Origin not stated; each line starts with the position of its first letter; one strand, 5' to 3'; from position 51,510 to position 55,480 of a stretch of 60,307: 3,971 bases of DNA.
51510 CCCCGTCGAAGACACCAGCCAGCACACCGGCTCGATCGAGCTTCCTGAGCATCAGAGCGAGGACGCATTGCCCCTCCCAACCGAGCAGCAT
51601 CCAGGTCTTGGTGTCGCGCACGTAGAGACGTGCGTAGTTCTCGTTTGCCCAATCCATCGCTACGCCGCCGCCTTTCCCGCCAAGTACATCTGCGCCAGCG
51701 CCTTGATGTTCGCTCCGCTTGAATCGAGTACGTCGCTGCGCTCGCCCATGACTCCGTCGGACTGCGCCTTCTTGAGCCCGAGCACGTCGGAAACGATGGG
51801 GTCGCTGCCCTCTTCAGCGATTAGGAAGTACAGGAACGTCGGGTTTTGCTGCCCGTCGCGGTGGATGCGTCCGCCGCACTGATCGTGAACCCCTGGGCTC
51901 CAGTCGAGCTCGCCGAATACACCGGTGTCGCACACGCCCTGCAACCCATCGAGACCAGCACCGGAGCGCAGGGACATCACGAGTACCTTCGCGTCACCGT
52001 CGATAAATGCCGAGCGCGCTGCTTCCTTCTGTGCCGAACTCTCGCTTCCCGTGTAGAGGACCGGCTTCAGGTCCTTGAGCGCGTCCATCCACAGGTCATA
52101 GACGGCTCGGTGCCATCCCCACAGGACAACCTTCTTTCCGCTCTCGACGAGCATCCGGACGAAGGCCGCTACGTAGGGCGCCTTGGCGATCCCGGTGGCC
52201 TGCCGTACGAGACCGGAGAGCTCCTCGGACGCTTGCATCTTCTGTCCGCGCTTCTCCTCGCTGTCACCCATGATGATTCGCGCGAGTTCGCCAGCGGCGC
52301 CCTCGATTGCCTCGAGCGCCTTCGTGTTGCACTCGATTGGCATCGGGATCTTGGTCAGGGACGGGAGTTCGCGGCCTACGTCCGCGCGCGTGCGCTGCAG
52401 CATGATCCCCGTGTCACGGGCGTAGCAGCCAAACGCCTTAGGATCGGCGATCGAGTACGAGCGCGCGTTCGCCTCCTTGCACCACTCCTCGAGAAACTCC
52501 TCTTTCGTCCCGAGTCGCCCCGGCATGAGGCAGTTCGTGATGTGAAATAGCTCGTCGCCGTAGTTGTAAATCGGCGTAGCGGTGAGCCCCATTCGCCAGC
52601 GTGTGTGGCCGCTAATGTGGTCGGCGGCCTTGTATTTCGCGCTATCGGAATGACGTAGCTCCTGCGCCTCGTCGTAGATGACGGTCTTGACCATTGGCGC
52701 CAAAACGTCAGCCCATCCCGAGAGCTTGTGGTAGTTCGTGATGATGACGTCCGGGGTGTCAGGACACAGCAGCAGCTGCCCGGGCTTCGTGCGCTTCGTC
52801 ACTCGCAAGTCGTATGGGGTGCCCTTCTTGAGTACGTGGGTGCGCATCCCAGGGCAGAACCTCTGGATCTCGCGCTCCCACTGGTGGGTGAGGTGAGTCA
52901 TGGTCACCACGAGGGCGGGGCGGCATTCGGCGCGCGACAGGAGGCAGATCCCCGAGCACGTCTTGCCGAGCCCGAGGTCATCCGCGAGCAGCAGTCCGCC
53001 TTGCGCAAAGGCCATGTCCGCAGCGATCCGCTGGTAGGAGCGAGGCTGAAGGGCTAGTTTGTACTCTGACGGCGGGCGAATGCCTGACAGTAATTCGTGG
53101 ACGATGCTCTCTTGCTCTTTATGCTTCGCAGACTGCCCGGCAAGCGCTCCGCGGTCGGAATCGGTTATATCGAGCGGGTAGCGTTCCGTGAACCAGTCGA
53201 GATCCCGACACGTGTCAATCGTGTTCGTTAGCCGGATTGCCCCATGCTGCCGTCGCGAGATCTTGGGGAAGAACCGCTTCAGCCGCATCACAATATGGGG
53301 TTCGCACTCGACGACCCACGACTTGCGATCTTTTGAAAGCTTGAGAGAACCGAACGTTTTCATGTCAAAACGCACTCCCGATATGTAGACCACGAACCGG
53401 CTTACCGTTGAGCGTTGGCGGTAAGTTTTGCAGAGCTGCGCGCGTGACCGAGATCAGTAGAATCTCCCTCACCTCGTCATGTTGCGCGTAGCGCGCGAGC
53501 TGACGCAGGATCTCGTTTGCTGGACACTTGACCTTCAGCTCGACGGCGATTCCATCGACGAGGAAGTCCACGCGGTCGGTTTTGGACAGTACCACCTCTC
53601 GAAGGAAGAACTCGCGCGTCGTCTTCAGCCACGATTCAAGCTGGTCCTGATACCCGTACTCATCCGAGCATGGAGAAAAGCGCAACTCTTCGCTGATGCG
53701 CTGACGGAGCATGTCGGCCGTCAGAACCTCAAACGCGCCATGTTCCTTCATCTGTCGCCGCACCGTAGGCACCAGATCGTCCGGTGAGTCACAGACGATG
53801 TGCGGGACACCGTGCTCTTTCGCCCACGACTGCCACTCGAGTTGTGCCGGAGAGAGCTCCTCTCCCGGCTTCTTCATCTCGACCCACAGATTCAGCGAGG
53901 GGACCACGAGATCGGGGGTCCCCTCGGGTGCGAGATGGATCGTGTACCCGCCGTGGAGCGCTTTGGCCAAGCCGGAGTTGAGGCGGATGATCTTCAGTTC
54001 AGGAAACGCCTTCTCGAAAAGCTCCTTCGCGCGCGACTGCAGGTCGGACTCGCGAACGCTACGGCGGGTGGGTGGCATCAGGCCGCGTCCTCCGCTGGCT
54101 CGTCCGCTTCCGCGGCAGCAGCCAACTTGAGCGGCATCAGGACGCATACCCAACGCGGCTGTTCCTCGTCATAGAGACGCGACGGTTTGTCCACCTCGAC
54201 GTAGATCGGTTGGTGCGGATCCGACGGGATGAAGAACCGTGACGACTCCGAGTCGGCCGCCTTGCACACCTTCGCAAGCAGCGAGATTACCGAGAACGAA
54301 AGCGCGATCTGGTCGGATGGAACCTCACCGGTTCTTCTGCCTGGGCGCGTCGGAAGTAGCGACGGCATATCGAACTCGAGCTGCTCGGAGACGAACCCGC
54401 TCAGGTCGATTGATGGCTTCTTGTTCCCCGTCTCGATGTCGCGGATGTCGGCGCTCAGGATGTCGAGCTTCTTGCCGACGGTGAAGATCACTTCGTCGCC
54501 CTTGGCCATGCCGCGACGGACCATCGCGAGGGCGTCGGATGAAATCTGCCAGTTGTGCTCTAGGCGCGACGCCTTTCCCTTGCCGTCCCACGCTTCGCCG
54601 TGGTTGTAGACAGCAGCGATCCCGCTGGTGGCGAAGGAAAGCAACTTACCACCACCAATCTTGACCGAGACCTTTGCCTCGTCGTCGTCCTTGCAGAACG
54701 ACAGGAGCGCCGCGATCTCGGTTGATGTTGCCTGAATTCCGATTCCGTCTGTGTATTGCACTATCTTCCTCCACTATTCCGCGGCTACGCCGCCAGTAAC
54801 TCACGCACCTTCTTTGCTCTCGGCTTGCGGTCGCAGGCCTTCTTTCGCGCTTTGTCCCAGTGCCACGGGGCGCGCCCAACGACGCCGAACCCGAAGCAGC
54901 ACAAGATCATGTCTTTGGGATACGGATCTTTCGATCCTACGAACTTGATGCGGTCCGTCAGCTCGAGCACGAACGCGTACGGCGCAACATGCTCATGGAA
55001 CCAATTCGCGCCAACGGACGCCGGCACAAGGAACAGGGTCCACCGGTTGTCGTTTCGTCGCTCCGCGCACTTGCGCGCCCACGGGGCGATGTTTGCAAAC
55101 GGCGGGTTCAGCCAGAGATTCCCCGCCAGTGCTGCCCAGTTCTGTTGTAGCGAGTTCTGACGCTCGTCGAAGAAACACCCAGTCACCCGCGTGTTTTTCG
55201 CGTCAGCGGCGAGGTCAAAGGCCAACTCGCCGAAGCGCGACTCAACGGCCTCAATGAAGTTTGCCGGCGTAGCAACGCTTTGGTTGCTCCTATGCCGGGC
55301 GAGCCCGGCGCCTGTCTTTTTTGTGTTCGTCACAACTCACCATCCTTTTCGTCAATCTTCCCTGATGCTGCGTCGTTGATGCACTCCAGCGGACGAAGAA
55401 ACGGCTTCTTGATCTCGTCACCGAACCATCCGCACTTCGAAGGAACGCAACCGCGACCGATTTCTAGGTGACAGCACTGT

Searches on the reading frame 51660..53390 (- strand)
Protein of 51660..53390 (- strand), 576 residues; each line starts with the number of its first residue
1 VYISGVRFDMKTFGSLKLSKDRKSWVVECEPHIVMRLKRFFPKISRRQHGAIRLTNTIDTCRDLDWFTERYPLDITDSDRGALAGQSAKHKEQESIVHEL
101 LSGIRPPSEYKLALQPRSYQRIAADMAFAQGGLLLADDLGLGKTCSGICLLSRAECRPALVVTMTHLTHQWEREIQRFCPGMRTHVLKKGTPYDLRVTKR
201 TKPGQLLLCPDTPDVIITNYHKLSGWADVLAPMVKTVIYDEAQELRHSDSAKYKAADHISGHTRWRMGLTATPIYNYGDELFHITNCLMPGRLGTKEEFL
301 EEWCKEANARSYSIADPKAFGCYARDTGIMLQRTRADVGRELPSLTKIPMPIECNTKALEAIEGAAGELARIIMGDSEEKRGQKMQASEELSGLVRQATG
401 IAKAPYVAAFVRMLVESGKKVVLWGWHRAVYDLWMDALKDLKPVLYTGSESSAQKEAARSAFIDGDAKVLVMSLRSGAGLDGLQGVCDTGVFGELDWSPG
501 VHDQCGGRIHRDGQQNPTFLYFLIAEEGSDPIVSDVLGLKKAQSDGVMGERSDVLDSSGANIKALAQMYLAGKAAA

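Call 65: search_protein_families(library=pfam, proteins=[window:51660-53390:-], max_evalue=0.001)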
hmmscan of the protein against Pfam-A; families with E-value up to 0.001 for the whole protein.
window:51660-53390:- (576 aa): 2 families
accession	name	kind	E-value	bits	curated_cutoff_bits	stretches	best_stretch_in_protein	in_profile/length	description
PF00176.29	SNF2-rel_dom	-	9.1e-25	87.8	24.9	1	129-348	16-235/290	SNF2-related domain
PF00270.35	DEAD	-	2.5e-05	24.5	26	1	119-274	3-161/167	DEAD/DEAH box helicase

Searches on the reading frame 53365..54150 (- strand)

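Call 88: search_protein_families(library=pfam, proteins=[window:53365-54150:-], max_evalue=0.001)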
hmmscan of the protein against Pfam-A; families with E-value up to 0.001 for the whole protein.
window:53365-54150:- (261 aa): 1 family
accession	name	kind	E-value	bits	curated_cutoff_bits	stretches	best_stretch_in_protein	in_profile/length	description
PF08774.17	VRR_NUC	-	3.1e-05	24.4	23.8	1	76-122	62-114/116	VRR-NUC domain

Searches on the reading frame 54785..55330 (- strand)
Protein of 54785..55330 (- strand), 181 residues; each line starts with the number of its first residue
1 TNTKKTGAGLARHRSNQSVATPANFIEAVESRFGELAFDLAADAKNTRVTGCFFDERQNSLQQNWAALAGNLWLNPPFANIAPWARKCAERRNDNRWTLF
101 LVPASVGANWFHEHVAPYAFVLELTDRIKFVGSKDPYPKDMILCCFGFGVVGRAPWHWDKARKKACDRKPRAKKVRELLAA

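Call 88: search_protein_families(library=pfam, proteins=[window:54785-55330:-], max_evalue=0.001)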
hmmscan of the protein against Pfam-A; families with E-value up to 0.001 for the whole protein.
window:54785-55330:- (181 aa): 1 family
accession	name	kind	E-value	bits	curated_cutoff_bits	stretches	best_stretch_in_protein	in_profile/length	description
PF05869.16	Dam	-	5.3e-19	69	28.1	1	20-133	13-126/169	DNA N-6-adenine-methyltransferase (Dam)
